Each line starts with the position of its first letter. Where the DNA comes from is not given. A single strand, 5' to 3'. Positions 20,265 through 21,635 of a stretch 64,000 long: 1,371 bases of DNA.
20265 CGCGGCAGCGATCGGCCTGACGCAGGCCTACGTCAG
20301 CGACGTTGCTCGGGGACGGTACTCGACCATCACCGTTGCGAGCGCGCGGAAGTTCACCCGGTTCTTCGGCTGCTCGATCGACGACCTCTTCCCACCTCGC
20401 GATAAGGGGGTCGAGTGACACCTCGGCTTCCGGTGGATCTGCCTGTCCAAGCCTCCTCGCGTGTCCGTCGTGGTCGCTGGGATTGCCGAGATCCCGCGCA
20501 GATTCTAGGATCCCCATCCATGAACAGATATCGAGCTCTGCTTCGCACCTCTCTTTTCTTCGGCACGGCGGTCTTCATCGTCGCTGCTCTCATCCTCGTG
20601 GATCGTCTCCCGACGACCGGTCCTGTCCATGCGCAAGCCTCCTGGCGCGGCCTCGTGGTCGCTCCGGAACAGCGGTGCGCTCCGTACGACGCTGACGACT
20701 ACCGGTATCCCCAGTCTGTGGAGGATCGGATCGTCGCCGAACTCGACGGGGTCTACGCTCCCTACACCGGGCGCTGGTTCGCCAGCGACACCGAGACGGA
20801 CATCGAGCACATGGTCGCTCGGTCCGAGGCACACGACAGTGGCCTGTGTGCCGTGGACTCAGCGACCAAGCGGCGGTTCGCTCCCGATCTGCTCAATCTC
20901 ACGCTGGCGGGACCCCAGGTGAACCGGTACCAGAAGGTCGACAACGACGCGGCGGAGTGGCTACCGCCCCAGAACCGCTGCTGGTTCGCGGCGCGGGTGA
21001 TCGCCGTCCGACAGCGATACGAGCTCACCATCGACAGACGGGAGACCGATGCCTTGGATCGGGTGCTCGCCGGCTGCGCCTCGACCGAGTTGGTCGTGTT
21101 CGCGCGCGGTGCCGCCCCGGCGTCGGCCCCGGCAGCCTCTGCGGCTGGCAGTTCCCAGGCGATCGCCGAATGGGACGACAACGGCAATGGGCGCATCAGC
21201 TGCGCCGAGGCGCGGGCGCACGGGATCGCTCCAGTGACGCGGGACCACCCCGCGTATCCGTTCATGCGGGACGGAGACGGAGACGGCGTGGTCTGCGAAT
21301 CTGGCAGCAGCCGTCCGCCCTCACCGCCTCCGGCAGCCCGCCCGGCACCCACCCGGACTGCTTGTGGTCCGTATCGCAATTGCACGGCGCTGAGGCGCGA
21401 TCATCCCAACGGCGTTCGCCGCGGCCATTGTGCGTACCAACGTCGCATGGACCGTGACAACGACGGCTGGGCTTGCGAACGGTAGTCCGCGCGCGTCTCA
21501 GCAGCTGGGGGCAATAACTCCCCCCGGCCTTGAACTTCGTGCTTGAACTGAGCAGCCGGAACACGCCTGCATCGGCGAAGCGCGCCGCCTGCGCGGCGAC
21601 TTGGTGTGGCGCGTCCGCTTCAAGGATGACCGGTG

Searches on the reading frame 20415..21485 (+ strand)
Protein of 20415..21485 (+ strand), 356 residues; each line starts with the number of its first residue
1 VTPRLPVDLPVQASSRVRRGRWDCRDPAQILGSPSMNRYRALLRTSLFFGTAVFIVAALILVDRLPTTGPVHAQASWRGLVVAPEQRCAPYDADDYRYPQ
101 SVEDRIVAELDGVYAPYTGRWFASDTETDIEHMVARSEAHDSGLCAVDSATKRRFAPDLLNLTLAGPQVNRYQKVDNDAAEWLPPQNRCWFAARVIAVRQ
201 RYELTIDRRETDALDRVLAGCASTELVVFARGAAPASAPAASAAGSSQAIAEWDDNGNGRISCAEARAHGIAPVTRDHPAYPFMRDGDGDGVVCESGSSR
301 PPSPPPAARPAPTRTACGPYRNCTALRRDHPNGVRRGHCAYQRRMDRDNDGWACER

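Call 36: search_protein_families(library=pfam, proteins=[window:20415-21485:+], max_evalue=0.01)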
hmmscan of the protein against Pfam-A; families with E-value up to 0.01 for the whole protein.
window:20415-21485:+ (356 aa): 2 families
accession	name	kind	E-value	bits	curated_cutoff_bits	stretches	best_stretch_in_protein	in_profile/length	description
PF05901.16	Excalibur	-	1.5e-22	80.1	22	2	320-355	1-36/36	Excalibur calcium-binding domain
PF07510.16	GmrSD_C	-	8.5e-06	26.1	23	1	115-201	35-122/138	GmrSD restriction endonucleases, C-terminal domain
